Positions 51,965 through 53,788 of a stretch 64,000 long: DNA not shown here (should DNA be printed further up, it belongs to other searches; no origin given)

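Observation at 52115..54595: Divergent pair: a LanC-like protein that has lost both zinc-ligand motifs, and an Asp/Asn beta-hydroxylase with a 150-aa N-terminal extension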

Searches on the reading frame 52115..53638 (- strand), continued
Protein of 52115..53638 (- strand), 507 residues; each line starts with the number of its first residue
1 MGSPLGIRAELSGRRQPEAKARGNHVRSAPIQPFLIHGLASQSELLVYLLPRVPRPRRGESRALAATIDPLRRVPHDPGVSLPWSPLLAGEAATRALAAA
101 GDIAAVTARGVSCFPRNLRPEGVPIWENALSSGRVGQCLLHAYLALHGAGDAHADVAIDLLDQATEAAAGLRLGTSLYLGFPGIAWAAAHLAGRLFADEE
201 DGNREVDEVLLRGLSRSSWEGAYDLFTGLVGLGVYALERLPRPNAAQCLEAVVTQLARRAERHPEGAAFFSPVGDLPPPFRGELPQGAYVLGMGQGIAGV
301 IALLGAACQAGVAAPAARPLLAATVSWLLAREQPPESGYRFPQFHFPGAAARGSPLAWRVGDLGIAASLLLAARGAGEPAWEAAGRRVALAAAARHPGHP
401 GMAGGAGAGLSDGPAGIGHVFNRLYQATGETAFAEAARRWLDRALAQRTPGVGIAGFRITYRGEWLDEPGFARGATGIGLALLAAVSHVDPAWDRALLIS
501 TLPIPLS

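Call 23: search_solved_structures(query=window:52115-53482:-, max_evalue=1, show_alignments=4)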
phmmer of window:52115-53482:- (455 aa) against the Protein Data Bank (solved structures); distinct sequences matched with E-value up to 1: 1.
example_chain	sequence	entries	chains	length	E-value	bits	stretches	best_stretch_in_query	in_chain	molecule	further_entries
8byk_A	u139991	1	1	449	0.00022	23.5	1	231-447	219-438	Lanthionine synthetase C-like protein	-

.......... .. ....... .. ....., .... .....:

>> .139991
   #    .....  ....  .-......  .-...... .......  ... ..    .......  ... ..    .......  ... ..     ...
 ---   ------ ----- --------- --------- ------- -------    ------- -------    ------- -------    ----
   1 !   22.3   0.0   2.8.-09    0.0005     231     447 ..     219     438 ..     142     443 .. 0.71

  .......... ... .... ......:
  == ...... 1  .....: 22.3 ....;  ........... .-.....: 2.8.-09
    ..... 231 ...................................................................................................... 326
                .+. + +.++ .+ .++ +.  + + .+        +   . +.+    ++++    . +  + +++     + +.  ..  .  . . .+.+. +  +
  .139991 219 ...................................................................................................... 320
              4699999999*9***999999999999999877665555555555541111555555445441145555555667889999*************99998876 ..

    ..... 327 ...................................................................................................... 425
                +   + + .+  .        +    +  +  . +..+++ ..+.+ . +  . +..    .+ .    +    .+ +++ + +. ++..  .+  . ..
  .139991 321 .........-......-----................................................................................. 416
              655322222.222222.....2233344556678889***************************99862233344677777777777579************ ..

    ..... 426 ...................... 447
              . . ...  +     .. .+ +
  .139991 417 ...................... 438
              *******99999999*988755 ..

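Call 27: find_encoding_contigs(protein=P0014, flank=8000, max_places=1)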
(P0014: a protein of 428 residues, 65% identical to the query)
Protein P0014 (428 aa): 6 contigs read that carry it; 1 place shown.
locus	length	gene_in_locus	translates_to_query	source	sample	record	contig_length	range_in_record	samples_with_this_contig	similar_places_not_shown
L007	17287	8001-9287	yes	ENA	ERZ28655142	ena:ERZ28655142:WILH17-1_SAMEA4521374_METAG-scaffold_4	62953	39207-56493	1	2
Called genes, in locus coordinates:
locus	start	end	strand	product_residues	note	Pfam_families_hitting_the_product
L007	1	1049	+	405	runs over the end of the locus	-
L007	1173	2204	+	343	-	-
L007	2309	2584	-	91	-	PF14384:BrnA_antitoxin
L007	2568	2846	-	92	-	PF04365:BrnT_toxin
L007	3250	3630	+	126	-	-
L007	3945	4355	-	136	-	PF14022:DUF4238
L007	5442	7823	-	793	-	PF12704:MacB_PCD, PF02687:FtsX, PF12704:MacB_PCD, PF02687:FtsX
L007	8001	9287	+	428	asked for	PF05147:LANC_like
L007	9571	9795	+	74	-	-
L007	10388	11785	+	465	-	PF14365:Neprosin_AP (weak), PF03080:Neprosin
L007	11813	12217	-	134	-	-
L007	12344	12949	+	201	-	PF03729:DUF308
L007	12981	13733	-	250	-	PF00756:Esterase (faint), PF02230:Abhydrolase_2, PF00561:Abhydrolase_1 (faint), PF12146:Hydrolase_4 (faint), PF07859:Abhydrolase_3 (faint)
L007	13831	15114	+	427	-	PF01979:Amidohydro_1, PF07969:Amidohydro_3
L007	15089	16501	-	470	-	-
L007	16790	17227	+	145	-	PF14539:DUF4442, PF13622:4HBT_3 (weak), PF03061:4HBT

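Call 28: find_encoding_contigs(protein=P0023, flank=8000, max_places=1)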
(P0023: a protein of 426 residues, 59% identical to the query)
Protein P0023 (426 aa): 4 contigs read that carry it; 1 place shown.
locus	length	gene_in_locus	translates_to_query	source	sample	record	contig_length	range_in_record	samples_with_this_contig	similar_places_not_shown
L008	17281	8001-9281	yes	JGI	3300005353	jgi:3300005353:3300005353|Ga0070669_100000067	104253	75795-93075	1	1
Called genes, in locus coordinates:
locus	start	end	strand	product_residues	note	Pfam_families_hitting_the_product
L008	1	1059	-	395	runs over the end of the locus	PF00025:Arf (faint)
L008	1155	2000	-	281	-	PF10728:DUF2520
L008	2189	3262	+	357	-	PF01628:HrcA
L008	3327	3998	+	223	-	PF01025:GrpE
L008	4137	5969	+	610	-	PF00012:HSP70, PF06723:MreB_Mbl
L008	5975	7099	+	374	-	PF00226:DnaJ, PF01556:DnaJ_C, PF00684:DnaJ_CXXCXGXG, PF27659:CHP02642 (faint)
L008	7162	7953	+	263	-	PF06325:PrmA, PF13649:Methyltransf_25 (faint)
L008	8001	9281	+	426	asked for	PF05147:LANC_like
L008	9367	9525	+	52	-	-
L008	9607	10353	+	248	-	PF20260:PUA_4 (weak), PF04452:Methyltrans_RNA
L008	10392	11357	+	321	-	PF01063:Aminotran_4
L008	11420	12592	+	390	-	PF00437:T2SSE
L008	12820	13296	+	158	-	PF21982:RecX_HTH1, PF04361:DUF494 (faint), PF02631:RecX_HTH2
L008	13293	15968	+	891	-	PF01411:tRNA-synt_2c, PF07973:tRNA_SAD, PF02272:DHHA1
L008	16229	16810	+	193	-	PF01464:SLT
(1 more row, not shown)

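Call 29: find_encoding_contigs(protein=P0112, flank=8000, max_places=1)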
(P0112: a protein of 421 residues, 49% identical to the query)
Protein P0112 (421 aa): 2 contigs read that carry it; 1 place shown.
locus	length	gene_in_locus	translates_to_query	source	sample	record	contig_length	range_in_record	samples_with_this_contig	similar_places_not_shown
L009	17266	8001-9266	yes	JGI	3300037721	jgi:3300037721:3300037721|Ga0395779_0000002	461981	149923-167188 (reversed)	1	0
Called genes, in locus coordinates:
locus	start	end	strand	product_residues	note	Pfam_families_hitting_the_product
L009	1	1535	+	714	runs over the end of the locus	PF01408:GFO_IDH_MocA, PF22725:GFO_IDH_MocA_C3 (weak), PF05368:NmrA, PF01073:3Beta_HSD, PF01370:Epimerase, PF13460:NAD_binding_10, PF16363:GDP_Man_Dehyd (weak), PF07993:NAD_binding_4 (weak)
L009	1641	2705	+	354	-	PF13439:Glyco_transf_4, PF13579:Glyco_trans_4_4, PF00534:Glycos_transf_1, PF13692:Glyco_trans_1_4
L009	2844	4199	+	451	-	PF01595:CNNM, PF00571:CBS, PF03471:CorC_HlyC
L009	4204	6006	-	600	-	PF13492:GAF_3 (faint), PF01590:GAF, PF13185:GAF_2, PF00512:HisKA, PF02518:HATPase_c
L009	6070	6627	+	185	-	PF09537:DUF2383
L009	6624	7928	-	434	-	PF26686:DUF8575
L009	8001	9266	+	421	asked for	PF05147:LANC_like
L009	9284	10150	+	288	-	PF12146:Hydrolase_4, PF00561:Abhydrolase_1, PF12697:Abhydrolase_6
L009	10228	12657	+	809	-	PF00082:Peptidase_S8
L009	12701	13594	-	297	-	-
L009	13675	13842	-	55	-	-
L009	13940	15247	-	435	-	PF00672:HAMP (weak), PF02518:HATPase_c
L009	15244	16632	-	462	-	PF00072:Response_reg, PF00158:Sigma54_activat, PF14532:Sigma54_activ_2, PF00004:AAA (weak), PF07728:AAA_5, PF25601:AAA_lid_14, PF02954:HTH_8, PF18024:HTH_50 (weak)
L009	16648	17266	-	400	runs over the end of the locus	PF12704:MacB_PCD, PF02687:FtsX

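Call 35: find_related_loci(query=A1, collection=genome_contigs, flank=10000)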
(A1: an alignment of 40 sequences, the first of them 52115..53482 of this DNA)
Query A1 (455 aa) in genome_contigs; peptide patterns used: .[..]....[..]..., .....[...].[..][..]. (x = any residue, [..] = any of these).
305 stretches matched a pattern; 292 encode a relative of the query (tblastn E <= 1e-3); the best 80 are kept; 79 distinct loci.
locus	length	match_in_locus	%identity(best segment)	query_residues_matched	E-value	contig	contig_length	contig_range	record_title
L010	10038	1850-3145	92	23-455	0e+0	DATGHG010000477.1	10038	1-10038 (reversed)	MAG TPA_asm: Thermoanaerobaculia bacterium isolate SMAG_U9774 k141_291412, whole genome shotgun sequence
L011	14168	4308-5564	69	28-449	3e-166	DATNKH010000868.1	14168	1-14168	MAG TPA_asm: Thermoanaerobaculia bacterium isolate SMAG_U11420 k141_656972, whole genome shotgun sequence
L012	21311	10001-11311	68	15-447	6e-162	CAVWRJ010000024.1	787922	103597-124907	MAG: uncultured Acidobacteriota bacterium isolate MFD01213.bin.1.234 genome assembly, contig: contig_9579, whole genome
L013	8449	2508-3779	65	25-450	3e-151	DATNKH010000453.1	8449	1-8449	MAG TPA_asm: Thermoanaerobaculia bacterium isolate SMAG_U11420 k141_299064, whole genome shotgun sequence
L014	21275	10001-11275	53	17-443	8e-126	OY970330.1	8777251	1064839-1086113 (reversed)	MAG: Thermoanaerobaculaceae bacterium isolate MFD05537.bin.c.1 genome assembly, chromosome: 1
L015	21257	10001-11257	53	32-448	1e-121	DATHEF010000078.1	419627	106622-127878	MAG TPA_asm: Thermoanaerobaculia bacterium isolate SMAG_U12414 k141_961464, whole genome shotgun sequence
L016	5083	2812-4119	49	32-453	3e-110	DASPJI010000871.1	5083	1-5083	MAG TPA_asm: Thermoanaerobaculia bacterium isolate SMAG_U12005 k141_684759, whole genome shotgun sequence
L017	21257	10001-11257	57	28-450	2e-131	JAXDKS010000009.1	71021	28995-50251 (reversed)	MAG: Acidobacteriota bacterium isolate BP_60 scaffold_601797, whole genome shotgun sequence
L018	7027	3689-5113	48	2-453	4e-108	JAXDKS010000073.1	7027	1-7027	MAG: Acidobacteriota bacterium isolate BP_60 scaffold_4314533, whole genome shotgun sequence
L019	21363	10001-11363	51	2-451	5e-105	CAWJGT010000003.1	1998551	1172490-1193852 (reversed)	MAG: uncultured Holophagales bacterium isolate MFD04935.bin.1.7 genome assembly, contig: contig_1947, whole genome shotg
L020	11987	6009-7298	47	21-451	1e-101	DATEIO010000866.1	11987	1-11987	MAG TPA_asm: Thermoanaerobaculia bacterium isolate SMAG_U8840 k141_1707164, whole genome shotgun sequence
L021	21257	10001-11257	48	31-449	8e-100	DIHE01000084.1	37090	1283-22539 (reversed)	MAG TPA_asm: Holophagales bacterium UBA5704 UBA5704_contig_712, whole genome shotgun sequence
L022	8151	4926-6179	47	30-451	3e-97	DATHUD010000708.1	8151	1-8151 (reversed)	MAG TPA_asm: Thermoanaerobaculia bacterium isolate SMAG_U16097 k141_400512, whole genome shotgun sequence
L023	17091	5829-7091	46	32-451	1e-96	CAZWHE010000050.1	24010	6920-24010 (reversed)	MAG TPA_asm: uncultured Phycisphaerales bacterium isolate binchicken_co65_83 genome assembly, contig: NODE_8641_length_2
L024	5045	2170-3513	49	9-451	3e-96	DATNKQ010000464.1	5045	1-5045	MAG TPA_asm: Thermoanaerobaculia bacterium isolate SMAG_U11429 k141_1049683, whole genome shotgun sequence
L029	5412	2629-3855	51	32-448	2e-93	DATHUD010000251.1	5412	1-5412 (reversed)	MAG TPA_asm: Thermoanaerobaculia bacterium isolate SMAG_U16097 k141_701023, whole genome shotgun sequence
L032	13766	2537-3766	45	32-448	5e-91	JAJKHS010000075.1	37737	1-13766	MAG: Thermoanaerobaculum sp. isolate b48_HoplandSoilSeptJan k101_4016472, whole genome shotgun sequence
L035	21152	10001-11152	51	72-449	4e-89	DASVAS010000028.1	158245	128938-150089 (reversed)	MAG TPA_asm: Thermoanaerobaculia bacterium isolate SMAG_U1959 k141_66385, whole genome shotgun sequence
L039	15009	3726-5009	47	26-449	8e-88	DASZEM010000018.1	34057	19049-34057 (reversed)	MAG TPA_asm: Thermoanaerobaculia bacterium isolate SMAG_U6494 k141_152849, whole genome shotgun sequence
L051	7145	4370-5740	44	3-448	1e-84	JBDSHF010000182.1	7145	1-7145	MAG: Thermoanaerobaculia bacterium isolate cluster1_bin.27 k127_3796859, whole genome shotgun sequence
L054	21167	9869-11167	46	31-455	2e-84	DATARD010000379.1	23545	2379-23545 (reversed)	MAG TPA_asm: Thermoanaerobaculia bacterium isolate SMAG_U5484 k141_6501260, whole genome shotgun sequence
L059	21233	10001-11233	43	31-448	1e-83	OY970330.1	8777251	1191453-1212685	MAG: Thermoanaerobaculaceae bacterium isolate MFD05537.bin.c.1 genome assembly, chromosome: 1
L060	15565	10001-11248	48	32-448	4e-83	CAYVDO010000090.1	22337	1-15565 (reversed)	MAG TPA_asm: uncultured bacterium isolate binchicken_co245_204 genome assembly, contig: NODE_2248_length_22337_cov_6.099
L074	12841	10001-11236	43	32-451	8e-81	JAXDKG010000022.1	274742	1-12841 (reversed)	MAG: Acidobacteriota bacterium isolate BP_59 scaffold_325290, whole genome shotgun sequence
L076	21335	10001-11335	41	16-451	2e-80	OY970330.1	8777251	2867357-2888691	MAG: Thermoanaerobaculaceae bacterium isolate MFD05537.bin.c.1 genome assembly, chromosome: 1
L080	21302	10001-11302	41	32-454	7e-80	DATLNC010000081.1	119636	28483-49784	MAG TPA_asm: Thermoanaerobaculia bacterium isolate SMAG_U13790 k141_1644127, whole genome shotgun sequence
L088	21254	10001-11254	42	32-447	1e-78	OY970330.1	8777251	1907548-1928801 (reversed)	MAG: Thermoanaerobaculaceae bacterium isolate MFD05537.bin.c.1 genome assembly, chromosome: 1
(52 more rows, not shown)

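Call 38: search_protein_families(library=pfam, proteins=[L088:12843-14054:+, L088:11491-12846:+, L088:11314-11490:+, L088:8443-9921:+, L088:14119-14952:+, L088:14966-15868:+], max_evalue=0.01)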
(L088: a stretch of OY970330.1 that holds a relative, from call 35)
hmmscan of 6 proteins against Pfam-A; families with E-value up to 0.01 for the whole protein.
L088:12843-14054:+ (403 aa): 7 families
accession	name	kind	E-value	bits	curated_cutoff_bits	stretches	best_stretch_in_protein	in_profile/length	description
PF06325.19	PrmA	-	1.7e-08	34.8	22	1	128-205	160-236/296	Ribosomal protein L11 methyltransferase (PrmA)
PF13649.12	Methyltransf_25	-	2e-06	28.8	27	1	133-229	1-97/97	Methyltransferase domain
PF08241.18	Methyltransf_11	-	0.0002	22.4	21.2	1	134-231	1-93/95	Methyltransferase domain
PF22528.1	PRMT_C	-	0.00024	21.5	27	1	299-391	50-145/164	Arginine methyltransferase oligomerization subdomain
PF05175.20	MTS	-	0.0018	18.4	23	1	129-200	31-103/170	Methyltransferase small domain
PF13489.12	Methyltransf_23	-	0.0019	18.4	27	1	125-165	18-57/164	Methyltransferase domain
PF13847.12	Methyltransf_31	-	0.0088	16.2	27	0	129-231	3-107/145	Methyltransferase domain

L088:11491-12846:+ (451 aa): 1 family
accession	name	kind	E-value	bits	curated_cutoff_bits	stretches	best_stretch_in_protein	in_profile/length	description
PF05147.19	LANC_like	-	2e-33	115.9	23.2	1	70-434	12-350/350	Lanthionine synthetase C-like protein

L088:11314-11490:+ (58 aa): 0 families

L088:8443-9921:+ (492 aa): 1 family
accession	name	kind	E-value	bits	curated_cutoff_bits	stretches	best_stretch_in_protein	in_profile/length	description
PF03055.21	RPE65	-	5e-95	319.7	27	1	31-489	8-468/469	Retinal pigment epithelial membrane protein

L088:14119-14952:+ (277 aa): 3 families
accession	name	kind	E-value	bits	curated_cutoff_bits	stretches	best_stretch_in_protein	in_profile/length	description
PF01987.23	AIM24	-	1.2e-35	123.5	25.7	1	69-270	2-205/205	Mitochondrial biogenesis AIM24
PF13240.11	Zn_Ribbon_1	-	0.0033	17.6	25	1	17-38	2-23/23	zinc-ribbon domain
PF12773.13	DZR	-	0.0046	17.5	27.3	1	17-39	1-23/45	Double zinc ribbon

L088:14966-15868:+ (300 aa): 1 family
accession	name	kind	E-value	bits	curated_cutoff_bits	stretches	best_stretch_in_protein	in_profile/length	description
PF01987.23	AIM24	-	8.3e-26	91.4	25.7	1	66-277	2-204/205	Mitochondrial biogenesis AIM24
